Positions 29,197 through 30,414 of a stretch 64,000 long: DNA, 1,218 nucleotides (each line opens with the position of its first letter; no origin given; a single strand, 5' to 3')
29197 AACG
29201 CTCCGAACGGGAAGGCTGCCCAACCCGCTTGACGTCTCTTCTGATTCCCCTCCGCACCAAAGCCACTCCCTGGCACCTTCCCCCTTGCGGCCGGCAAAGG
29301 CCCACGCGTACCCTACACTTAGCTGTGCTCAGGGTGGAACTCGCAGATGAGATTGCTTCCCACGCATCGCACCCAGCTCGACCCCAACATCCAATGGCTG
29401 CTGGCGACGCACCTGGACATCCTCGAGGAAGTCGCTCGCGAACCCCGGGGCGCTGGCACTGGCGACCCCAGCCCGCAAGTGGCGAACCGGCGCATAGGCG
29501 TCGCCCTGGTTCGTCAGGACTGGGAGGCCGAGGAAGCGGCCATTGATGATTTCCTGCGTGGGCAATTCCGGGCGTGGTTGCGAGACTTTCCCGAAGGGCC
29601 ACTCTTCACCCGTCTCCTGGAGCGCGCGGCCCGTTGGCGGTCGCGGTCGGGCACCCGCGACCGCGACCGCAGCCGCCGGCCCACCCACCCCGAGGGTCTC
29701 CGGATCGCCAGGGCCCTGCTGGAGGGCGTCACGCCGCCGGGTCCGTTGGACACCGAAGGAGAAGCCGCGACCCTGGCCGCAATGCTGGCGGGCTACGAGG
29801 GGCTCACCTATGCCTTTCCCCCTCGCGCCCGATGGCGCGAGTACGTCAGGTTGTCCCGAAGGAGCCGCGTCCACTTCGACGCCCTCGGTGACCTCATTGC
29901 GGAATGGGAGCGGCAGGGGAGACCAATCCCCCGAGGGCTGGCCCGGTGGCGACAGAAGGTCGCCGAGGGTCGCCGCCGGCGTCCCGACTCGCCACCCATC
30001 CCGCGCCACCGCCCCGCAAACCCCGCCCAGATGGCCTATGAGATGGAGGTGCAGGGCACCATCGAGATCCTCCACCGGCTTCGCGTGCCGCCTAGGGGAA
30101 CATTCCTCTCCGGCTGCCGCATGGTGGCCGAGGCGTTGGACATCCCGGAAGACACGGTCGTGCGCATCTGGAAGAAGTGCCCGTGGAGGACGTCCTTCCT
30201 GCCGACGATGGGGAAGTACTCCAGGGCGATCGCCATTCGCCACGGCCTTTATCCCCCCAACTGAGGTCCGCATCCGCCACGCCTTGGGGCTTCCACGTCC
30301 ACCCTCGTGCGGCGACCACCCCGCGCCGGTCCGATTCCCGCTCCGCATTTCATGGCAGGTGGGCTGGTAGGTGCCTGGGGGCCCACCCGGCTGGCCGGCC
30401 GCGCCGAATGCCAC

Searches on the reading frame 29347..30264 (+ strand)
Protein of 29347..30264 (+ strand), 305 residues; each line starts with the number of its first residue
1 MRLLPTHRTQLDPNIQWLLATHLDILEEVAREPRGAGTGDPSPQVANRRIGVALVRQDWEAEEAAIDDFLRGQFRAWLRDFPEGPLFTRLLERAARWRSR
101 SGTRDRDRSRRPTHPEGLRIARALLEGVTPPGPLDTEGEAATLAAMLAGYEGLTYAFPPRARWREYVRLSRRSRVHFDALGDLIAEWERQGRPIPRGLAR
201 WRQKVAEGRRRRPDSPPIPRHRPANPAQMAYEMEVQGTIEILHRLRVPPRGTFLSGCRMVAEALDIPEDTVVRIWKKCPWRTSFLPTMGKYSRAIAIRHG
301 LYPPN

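Call 14: search_protein_families(library=pfam, proteins=[window:29347-30264:+], max_evalue=0.01)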
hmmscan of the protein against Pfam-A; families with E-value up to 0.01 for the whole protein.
window:29347-30264:+ (305 aa): 0 families

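Call 23: find_homologous_proteins(query=window:29347-30264:+, max_evalue=0.001)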
Query window:29347-30264:+ (305 aa): 58 proteins with E <= 0.001 among 8000 candidates.
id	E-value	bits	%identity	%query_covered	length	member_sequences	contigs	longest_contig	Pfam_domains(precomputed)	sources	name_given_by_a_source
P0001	3.6e-203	692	100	100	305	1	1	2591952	-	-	-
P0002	6.4e-176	602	89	100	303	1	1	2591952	-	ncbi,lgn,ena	-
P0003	6.4e-116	405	65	100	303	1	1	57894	-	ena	-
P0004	1.1e-115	404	64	100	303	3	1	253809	-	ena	-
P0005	3.0e-115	403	63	100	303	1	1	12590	-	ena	-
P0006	4.0e-115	403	65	100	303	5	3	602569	-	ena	-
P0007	9.6e-113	395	64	100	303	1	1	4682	-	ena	-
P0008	7.3e-112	392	63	100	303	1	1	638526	-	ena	-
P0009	2.4e-111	390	62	100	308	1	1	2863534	-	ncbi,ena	-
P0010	6.0e-111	389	63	100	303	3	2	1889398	-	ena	-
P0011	4.0e-110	386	60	100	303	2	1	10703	-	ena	-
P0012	1.1e-109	385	63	100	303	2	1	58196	-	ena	-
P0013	1.2e-108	381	62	100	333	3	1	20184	-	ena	-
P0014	5.6e-108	379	62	100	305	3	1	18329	-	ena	-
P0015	7.0e-107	375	61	100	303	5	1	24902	-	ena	-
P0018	3.5e-103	363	59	100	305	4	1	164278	-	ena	-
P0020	1.3e-98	348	59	99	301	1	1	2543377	-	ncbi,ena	-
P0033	1.4e-80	289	51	99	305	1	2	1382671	-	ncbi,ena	-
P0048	3.4e-58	216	43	99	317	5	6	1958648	-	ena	-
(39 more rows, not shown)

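Call 24: find_encoding_contigs(protein=P0002, flank=10000, max_places=4)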
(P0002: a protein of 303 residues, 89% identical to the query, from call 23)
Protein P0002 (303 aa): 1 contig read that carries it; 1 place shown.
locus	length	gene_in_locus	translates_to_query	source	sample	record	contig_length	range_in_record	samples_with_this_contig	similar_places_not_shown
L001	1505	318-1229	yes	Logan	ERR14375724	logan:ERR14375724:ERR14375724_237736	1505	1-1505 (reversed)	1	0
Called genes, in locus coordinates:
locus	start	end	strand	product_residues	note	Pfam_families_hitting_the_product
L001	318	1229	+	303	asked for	-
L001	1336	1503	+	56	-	?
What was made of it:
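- Tried and rejected: That contig has the same length as the window's own contig, so the genome may hold a second island (call 24).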

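Call 25: find_encoding_contigs(protein=P0001, flank=3000, max_places=3)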
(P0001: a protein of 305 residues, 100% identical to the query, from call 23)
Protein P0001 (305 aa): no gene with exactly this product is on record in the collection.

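Call 26: find_encoding_contigs(protein=P0009, flank=10000, max_places=3)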
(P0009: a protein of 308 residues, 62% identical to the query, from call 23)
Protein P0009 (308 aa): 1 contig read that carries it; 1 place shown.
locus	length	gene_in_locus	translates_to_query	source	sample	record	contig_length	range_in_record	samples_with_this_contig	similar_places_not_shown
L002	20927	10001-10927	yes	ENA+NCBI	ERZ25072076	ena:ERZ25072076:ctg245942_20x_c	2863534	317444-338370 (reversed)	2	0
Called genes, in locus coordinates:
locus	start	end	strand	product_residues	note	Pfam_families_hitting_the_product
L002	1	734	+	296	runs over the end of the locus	PF13185:GAF_2, PF01590:GAF (weak), PF00486:Trans_reg_C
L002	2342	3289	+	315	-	PF19301:LigXa_C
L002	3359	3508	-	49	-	-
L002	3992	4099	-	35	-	PF02604:PhdYeFM_antitox (weak)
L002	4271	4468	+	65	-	-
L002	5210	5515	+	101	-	-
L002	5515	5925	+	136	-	-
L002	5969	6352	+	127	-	-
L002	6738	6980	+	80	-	-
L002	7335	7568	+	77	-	-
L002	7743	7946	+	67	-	-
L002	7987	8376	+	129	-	-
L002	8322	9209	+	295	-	PF00589:Phage_integrase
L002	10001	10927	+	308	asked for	-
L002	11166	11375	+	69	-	PF05930:Phage_AlpA, PF12728:HTH_17 (weak)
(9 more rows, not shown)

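Call 27: find_encoding_contigs(protein=P0020, flank=10000, max_places=3)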
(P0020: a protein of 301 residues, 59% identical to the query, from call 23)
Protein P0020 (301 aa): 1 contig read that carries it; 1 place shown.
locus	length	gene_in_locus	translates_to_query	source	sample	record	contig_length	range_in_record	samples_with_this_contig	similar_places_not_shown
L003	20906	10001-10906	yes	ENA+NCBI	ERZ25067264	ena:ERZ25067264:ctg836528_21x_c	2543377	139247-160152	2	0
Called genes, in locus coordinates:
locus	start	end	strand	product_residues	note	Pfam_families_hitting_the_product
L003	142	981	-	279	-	-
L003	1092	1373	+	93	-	-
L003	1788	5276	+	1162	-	PF13482:RNase_H_2, PF01443:Viral_helicase1 (faint), PF13086:AAA_11 (faint), PF13604:AAA_30 (weak), PF13087:AAA_12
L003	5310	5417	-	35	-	-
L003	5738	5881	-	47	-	-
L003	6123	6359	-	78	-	-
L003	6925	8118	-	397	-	-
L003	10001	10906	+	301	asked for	-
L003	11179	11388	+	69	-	PF05930:Phage_AlpA, PF12728:HTH_17 (weak)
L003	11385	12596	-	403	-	PF13356:Arm-DNA-bind_3, PF22022:Phage_int_M, PF00589:Phage_integrase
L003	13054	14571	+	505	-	PF00982:Glyco_transf_20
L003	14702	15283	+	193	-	PF00081:Sod_Fe_N, PF02777:Sod_Fe_C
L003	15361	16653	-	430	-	PF00202:Aminotran_3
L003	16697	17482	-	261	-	-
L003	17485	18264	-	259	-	PF03372:Exo_endo_phos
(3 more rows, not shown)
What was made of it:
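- This is inferred from sister contig names such as ctg245942_20x_c (calls 26, 27).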

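Call 28: find_encoding_contigs(protein=P0006, flank=10000, max_places=3)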
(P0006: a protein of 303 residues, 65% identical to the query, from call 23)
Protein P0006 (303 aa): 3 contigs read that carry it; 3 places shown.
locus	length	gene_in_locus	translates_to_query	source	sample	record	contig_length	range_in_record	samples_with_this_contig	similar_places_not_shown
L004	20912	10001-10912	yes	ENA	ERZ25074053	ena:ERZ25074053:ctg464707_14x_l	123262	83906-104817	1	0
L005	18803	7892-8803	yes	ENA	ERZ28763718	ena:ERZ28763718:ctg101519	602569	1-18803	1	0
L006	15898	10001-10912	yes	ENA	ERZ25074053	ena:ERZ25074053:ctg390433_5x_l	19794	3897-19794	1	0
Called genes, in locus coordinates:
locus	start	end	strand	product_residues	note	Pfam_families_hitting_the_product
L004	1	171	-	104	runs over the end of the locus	-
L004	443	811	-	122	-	-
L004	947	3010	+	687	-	-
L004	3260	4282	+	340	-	-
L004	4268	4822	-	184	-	-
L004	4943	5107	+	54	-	-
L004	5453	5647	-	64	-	-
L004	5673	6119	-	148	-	PF12728:HTH_17 (weak)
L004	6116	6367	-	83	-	-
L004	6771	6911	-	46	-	-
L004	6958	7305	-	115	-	-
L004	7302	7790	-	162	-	-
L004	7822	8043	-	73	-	PF12728:HTH_17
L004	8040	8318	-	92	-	-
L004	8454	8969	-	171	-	-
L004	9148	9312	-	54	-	-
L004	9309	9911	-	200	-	-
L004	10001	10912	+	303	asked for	-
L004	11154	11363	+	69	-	PF05930:Phage_AlpA, PF12728:HTH_17 (weak)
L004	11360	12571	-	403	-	PF13356:Arm-DNA-bind_3, PF22022:Phage_int_M, PF00589:Phage_integrase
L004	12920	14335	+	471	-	PF01425:Amidase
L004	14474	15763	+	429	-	PF02403:Seryl_tRNA_N, PF00587:tRNA-synt_2b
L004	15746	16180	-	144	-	-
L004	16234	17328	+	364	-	PF22022:Phage_int_M, PF00589:Phage_integrase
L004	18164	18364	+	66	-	-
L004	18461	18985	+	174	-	-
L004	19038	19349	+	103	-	-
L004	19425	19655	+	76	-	-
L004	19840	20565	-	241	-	-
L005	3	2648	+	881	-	?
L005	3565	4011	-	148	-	PF12728:HTH_17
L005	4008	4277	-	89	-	-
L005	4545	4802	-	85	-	-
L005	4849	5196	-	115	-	-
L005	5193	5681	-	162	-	-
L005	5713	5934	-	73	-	PF12728:HTH_17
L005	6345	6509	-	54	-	-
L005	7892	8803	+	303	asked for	-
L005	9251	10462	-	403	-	PF13356:Arm-DNA-bind_3, PF22022:Phage_int_M, PF00589:Phage_integrase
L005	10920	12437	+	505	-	PF00982:Glyco_transf_20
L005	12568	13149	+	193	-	PF00081:Sod_Fe_N, PF02777:Sod_Fe_C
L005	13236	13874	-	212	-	-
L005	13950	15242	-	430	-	PF00202:Aminotran_3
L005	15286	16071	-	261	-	-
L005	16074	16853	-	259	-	PF03372:Exo_endo_phos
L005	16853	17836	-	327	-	PF00490:ALAD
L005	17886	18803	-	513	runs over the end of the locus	PF00590:TP_methylase, PF02602:HEM4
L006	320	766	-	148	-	PF12728:HTH_17 (weak)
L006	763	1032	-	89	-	-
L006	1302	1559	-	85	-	-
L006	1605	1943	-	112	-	-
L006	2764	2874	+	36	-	-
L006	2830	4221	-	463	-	-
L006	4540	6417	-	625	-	-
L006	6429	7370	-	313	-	-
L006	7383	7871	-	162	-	-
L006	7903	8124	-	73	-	PF12728:HTH_17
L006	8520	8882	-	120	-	-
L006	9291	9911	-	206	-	-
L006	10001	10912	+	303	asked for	-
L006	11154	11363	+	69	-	PF05930:Phage_AlpA, PF12728:HTH_17 (weak)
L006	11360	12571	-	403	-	PF13356:Arm-DNA-bind_3, PF22022:Phage_int_M, PF00589:Phage_integrase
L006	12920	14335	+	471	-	PF01425:Amidase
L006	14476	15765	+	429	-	PF02403:Seryl_tRNA_N, PF00587:tRNA-synt_2b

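Call 41: find_encoding_contigs(protein=P0010, flank=10000, max_places=4)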
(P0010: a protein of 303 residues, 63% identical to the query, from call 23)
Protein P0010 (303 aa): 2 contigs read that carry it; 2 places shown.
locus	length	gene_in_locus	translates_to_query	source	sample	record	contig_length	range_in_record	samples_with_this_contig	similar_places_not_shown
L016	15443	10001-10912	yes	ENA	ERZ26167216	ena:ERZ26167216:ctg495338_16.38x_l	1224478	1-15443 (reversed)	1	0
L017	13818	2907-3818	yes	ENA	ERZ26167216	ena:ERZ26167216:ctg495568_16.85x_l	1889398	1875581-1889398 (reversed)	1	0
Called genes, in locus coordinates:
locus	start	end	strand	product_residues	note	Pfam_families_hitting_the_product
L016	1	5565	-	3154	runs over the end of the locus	PF14312:FG-GAP_2, PF00041:fn3, PF00041:fn3, PF17803:Cadherin_4, PF17892:Cadherin_5, PF17963:Big_9, PF17803:Cadherin_4, PF17892:Cadherin_5, +55 more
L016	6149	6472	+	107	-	PF01527:HTH_Tnp_1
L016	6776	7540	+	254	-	PF00665:rve, PF13683:rve_3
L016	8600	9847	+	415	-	PF05598:DUF772 (weak), PF01609:DDE_Tnp_1, PF13751:DDE_Tnp_1_6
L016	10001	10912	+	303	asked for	-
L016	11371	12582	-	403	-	PF13356:Arm-DNA-bind_3, PF22022:Phage_int_M, PF00589:Phage_integrase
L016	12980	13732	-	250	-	PF02463:SMC_N (faint), PF13555:AAA_29 (weak), PF09818:ABC_ATPase (faint), PF13191:AAA_16 (weak), PF00005:ABC_tran, PF13304:AAA_21 (weak)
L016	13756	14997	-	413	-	PF00528:BPD_transp_1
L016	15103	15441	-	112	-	?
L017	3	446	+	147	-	?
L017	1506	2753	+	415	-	PF05598:DUF772 (weak), PF01609:DDE_Tnp_1, PF13751:DDE_Tnp_1_6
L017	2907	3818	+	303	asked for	-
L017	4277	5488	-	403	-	PF13356:Arm-DNA-bind_3, PF22022:Phage_int_M, PF00589:Phage_integrase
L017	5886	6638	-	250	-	PF02463:SMC_N (faint), PF13555:AAA_29 (weak), PF09818:ABC_ATPase (faint), PF13191:AAA_16 (weak), PF00005:ABC_tran, PF13304:AAA_21 (weak)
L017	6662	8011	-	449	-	PF00528:BPD_transp_1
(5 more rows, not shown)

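Call 42: find_encoding_contigs(protein=P0018, flank=10000, max_places=4)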
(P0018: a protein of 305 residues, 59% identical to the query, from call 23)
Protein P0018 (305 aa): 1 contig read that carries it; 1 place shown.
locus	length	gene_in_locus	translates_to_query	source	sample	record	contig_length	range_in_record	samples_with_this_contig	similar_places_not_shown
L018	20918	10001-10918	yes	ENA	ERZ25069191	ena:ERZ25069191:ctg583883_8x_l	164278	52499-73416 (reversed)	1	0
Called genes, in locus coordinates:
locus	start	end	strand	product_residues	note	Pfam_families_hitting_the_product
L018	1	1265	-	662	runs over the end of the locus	PF00528:BPD_transp_1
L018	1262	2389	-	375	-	PF00005:ABC_tran, PF13304:AAA_21 (faint), PF00571:CBS (faint)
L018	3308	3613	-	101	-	-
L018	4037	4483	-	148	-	-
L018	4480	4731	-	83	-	-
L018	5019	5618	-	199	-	-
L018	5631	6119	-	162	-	-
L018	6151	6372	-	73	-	PF12728:HTH_17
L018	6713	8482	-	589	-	-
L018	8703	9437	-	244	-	-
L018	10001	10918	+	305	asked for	-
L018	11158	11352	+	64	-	PF05930:Phage_AlpA, PF12728:HTH_17 (weak)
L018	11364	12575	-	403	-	PF13356:Arm-DNA-bind_3, PF22022:Phage_int_M, PF00589:Phage_integrase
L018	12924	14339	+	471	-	PF01425:Amidase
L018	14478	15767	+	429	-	PF02403:Seryl_tRNA_N, PF00587:tRNA-synt_2b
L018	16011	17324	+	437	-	PF13356:Arm-DNA-bind_3, PF22022:Phage_int_M, PF00589:Phage_integrase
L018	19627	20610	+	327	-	-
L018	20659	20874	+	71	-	-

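Call 43: find_encoding_contigs(protein=P0033, flank=10000, max_places=4)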
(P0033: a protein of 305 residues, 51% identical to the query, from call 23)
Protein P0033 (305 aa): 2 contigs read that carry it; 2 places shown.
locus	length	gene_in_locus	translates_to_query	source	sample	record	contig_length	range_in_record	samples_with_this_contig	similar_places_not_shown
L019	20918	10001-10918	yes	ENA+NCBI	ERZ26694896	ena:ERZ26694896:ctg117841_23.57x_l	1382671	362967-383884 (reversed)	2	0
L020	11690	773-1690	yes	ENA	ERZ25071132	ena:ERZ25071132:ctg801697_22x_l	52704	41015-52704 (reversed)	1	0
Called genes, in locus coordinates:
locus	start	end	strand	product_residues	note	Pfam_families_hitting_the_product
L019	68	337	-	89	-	-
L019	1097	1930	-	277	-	-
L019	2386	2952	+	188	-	-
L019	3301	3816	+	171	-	PF04610:TrbL (faint), PF19590:TrbL_3 (weak)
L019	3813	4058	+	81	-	-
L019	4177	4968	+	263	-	-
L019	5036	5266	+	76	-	-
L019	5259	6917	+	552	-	PF00239:Resolvase, PF07508:Recombinase, PF13408:Zn_ribbon_recom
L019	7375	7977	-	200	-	-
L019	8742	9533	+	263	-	PF00872:Transposase_mut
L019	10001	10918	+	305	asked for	-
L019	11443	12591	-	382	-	PF13356:Arm-DNA-bind_3, PF22022:Phage_int_M, PF00589:Phage_integrase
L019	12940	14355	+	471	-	PF01425:Amidase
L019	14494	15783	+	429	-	PF02403:Seryl_tRNA_N, PF00587:tRNA-synt_2b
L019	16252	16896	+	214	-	PF22022:Phage_int_M, PF00589:Phage_integrase (weak)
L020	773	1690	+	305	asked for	-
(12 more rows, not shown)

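Call 44: find_encoding_contigs(protein=P0048, flank=10000, max_places=6)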
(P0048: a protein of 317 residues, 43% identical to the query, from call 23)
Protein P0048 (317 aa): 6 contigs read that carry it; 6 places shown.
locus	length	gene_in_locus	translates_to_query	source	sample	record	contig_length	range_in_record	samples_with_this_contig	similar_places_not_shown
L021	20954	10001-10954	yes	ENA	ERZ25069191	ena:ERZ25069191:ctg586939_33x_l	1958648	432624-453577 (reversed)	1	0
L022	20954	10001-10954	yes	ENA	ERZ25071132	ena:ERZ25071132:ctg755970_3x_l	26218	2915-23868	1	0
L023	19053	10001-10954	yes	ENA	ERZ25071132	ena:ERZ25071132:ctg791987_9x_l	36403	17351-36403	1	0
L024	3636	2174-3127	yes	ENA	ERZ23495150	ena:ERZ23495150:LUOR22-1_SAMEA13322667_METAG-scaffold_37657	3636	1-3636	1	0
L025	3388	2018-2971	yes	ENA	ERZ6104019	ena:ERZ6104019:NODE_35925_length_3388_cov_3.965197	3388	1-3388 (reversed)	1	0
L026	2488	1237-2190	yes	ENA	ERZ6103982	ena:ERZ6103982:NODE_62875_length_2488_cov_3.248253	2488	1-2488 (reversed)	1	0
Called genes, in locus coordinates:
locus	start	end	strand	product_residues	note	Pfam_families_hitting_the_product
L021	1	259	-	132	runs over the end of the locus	PF01850:PIN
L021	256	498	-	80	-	PF02604:PhdYeFM_antitox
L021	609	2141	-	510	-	PF12161:HsdM_N, PF02384:N6_Mtase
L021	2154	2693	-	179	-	-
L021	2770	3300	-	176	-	PF04286:DUF445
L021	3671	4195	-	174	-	-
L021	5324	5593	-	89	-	-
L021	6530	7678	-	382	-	-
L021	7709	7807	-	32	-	-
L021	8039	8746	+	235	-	PF07505:DUF5131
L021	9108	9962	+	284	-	-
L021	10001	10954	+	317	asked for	-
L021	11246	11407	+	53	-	PF05930:Phage_AlpA, PF12728:HTH_17 (weak)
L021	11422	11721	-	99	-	-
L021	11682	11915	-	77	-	PF00589:Phage_integrase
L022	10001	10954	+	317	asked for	-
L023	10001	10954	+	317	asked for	-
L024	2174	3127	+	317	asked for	-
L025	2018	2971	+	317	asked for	-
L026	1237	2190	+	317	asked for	-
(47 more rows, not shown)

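Call 52: search_solved_structures(query=A2, max_evalue=10)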
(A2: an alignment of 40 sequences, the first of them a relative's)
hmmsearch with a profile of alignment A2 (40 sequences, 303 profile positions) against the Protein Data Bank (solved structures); distinct sequences matched with E-value up to 10: 1.
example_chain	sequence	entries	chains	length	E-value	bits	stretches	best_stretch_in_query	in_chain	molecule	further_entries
7n6g_4Q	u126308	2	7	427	1.3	11.3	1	49-115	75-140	FAP305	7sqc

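Call 54: predict_structure(alignment_id=A2)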
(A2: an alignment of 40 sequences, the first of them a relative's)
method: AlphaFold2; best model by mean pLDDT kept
length: 305 residues; sequences in the alignment: 40
mean_pLDDT: 81.5   pTM: 0.76
mean pLDDT of the five models: 81.5, 81.1, 80.4, 79.4, 78.2
residues with pLDDT >= 90: 97; 70-90: 156; 50-70: 37; < 50: 15
segments of 3 or more residues with pLDDT < 50: 1-12
pLDDT, mean of each block of 10 residues (from residue 1): 45 61 82 65 77 77 83 84 90 82 62 94 93 88 81 61 89 92 89 90 95 84 80 91 92 92 96 86 74 82 61
secondary structure, 60 per line:
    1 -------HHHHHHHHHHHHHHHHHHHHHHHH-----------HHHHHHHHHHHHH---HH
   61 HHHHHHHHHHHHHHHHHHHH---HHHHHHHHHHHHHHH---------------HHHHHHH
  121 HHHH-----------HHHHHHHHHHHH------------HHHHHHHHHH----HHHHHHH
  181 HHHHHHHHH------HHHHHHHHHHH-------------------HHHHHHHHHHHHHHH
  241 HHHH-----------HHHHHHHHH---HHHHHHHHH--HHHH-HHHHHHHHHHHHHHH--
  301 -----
elements in order: H8-31 H43-55 H59-80 H84-98 H114-124 H136-147 H160-169 H174-189 H196-206 H226-244 H256-264 H268-276 H279-282 H284-298

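Call 57: fold_search(model_id=the predicted structure, library=pdb)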
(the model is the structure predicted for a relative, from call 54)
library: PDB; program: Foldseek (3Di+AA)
matches with E <= 10: 119; with E <= 0.001: 0
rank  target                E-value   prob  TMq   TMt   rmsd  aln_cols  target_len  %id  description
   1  4akk_B                8.3e-01  0.07  0.14  0.12  21.4       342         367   11  Structure of the NasR transcription antiterminator (released 2012-06-20)
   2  4o7g_B                1.1e+00  0.04  0.09  0.11  23.9       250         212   10  Crystal Structure of Ascorbate-bound Cytochrome b561, crystal soaked in 1 M L-ascorbate for 40 minutes (released 2014-02-05)
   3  9hdd_A                1.1e+00  0.07  0.15  0.13  24.8       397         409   11  Sla2 C-terminal region (Residues 560-968) (REND and THATCH domains) (released 2025-05-21)
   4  3god_A                1.3e+00  0.08  0.14  0.13  23.1       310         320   14  Structural basis for DNase activity of a conserved protein implicated in CRISPR-mediated antiviral defense (released 2009-06-30)
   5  5xaz_C                1.3e+00  0.04  0.09  0.12  22.1       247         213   13  Crystal structure of full length native tylp, a tetr regulator from streptomyces fradiae (released 2017-08-02)
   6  3ceq_A                1.4e+00  0.08  0.13  0.16  25.8       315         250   14  The TPR domain of Human Kinesin Light Chain 2 (hKLC2) (released 2008-08-12)
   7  6f65                  1.4e+00  0.07  0.16  0.17  19.9       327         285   12  R2-like ligand-binding oxidase A171F mutant with aerobically reconstituted Mn/Fe cofactor (released 2018-12-19)
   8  5sv0_J                1.6e+00  0.03  0.08  0.10  25.5       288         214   11  Structure of the ExbB/ExbD complex from E. coli at pH 7.0 (released 2016-09-28)
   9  5uxg_A                1.7e+00  0.08  0.15  0.19  18.6       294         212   11  Protein 84 with aldehyde deformylating oxygenase activity from Sulfolobus tokodaii (monoclinic) (released 2018-02-28)
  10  4o6y_B                1.7e+00  0.04  0.10  0.13  23.9       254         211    9  Crystal Structure of Cytochrome b561 (released 2014-02-05)
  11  6w2q                  1.8e+00  0.06  0.11  0.16  20.6       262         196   10  Junction 34, DHR53-DHR4 (released 2020-04-15)
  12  8thi_B                1.9e+00  0.03  0.11  0.07  24.3       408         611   12  Cryo-EM structure of the Tripartite ATP-independent Periplasmic (TRAP) transporter SiaQM from Haemophilus influenzae ( (released 2023-11-22)
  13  6z0c_C                2.1e+00  0.08  0.14  0.18  16.5       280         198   10  Structure of in silico modelled artificial Maquette-3 protein (released 2021-03-17)
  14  9dze_f                2.1e+00  0.06  0.13  0.14  22.6       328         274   12  Computationally Designed Bifaceted Protein Nanomaterial pD5-14 (released 2024-10-30)
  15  6f6b                  2.1e+00  0.06  0.16  0.17  19.7       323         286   12  R2-like ligand-binding oxidase A171F mutant with anaerobically reconstituted Mn/Fe cofactor (released 2018-12-19)
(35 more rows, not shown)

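Call 71: search_protein_families(library=phrogs, proteins=[L004:8454-8969:-, L004:8040-8318:-, L004:7822-8043:-, L004:7302-7790:-, L004:6958-7305:-, L004:6116-6367:-, L004:5673-6119:-, L004:4268-4822:-, window:29347-30264:+], max_evalue=0.01)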
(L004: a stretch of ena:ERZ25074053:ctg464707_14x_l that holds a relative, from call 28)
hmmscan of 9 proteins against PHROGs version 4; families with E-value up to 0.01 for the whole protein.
L004:8454-8969:- (171 aa): 0 families

L004:8040-8318:- (92 aa): 0 families

L004:7822-8043:- (73 aa): 6 families
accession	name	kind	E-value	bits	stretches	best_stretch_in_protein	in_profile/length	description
phrog_66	-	integration and excision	2.9e-09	38.1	1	11-70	89-148/412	excisionase and transcriptional regulator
phrog_2907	-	integration and excision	3e-05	25.4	1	15-66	6-58/117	excisionase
phrog_6401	-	DNA, RNA and nucleotide metabolism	0.00016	22.5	1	15-62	9-56/64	DNA binding protein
phrog_6620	-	integration and excision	0.004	17.7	1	15-64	1-51/201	transposase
phrog_7338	-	unknown function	0.0065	17.7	1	10-68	25-83/87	-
phrog_7735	-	integration and excision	0.0073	17.7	1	13-48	3-38/99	excisionase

L004:7302-7790:- (162 aa): 0 families

L004:6958-7305:- (115 aa): 0 families

L004:6116-6367:- (83 aa): 0 families

L004:5673-6119:- (148 aa): 3 families
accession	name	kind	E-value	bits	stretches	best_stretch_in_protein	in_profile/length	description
phrog_66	-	integration and excision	3.9e-05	24.5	1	28-113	70-151/412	excisionase and transcriptional regulator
phrog_2907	-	integration and excision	0.0015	19.9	1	53-105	8-61/117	excisionase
phrog_8013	-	unknown function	0.0023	18.9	1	4-86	134-211/231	-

L004:4268-4822:- (184 aa): 0 families

window:29347-30264:+ (305 aa): 0 families
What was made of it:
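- The islands encode several HTH_17/AlpA-type and zinc-ribbon DNA-binding proteins (calls 28, 71).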

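Call 75: fold_search(model_id=the predicted structure, library=viral)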
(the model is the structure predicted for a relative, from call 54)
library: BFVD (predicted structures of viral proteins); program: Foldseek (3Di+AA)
matches with E <= 10: 98; with E <= 0.001: 0
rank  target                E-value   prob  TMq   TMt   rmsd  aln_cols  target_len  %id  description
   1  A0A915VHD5            6.1e-01  0.07  0.14  0.11  29.6       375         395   10  (no name in the UniProt tables at hand)
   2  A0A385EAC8            1.5e+00  0.04  0.10  0.13  22.6       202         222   15  Uncharacterized protein [Caulobacter phage CcrPW]
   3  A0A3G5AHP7            1.6e+00  0.11  0.15  0.17  24.3       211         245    9  Uncharacterized protein [Sylvanvirus sp.]
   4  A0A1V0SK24            1.7e+00  0.04  0.10  0.10  22.8       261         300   11  Uncharacterized protein [Klosneuvirus KNV1]
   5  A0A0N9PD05            1.9e+00  0.06  0.14  0.16  29.5       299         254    9  (no name in the UniProt tables at hand)
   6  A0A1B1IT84            2.1e+00  0.06  0.14  0.13  27.2       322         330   12  (no name in the UniProt tables at hand)
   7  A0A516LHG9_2          2.2e+00  0.03  0.12  0.07  26.5       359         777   13  (no name in the UniProt tables at hand)
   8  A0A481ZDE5            2.3e+00  0.03  0.12  0.11  24.9       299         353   13  ribonucleoside-diphosphate reductase [Pithovirus LCPAC404]
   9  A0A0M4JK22            2.4e+00  0.03  0.14  0.10  24.5       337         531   13  (no name in the UniProt tables at hand)
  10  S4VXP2                2.4e+00  0.02  0.10  0.08  27.7       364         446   15  Ankyrin repeat domain containing protein [Pandoravirus salinus]
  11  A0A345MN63            2.7e+00  0.03  0.13  0.11  25.4       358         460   10  (no name in the UniProt tables at hand)
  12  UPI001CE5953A         2.7e+00  0.01  0.09  0.04  45.9       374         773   11  (no name look-up for this kind of identifier)
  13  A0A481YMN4            2.9e+00  0.03  0.13  0.09  25.6       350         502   12  Ankyrin repeat protein [Pithovirus LCDPAC01]
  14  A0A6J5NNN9            2.9e+00  0.03  0.13  0.07  26.3       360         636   11  Uncharacterized protein [uncultured Caudovirales phage]
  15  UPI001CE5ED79         3.0e+00  0.04  0.13  0.14  31.3       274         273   10  (no name look-up for this kind of identifier)
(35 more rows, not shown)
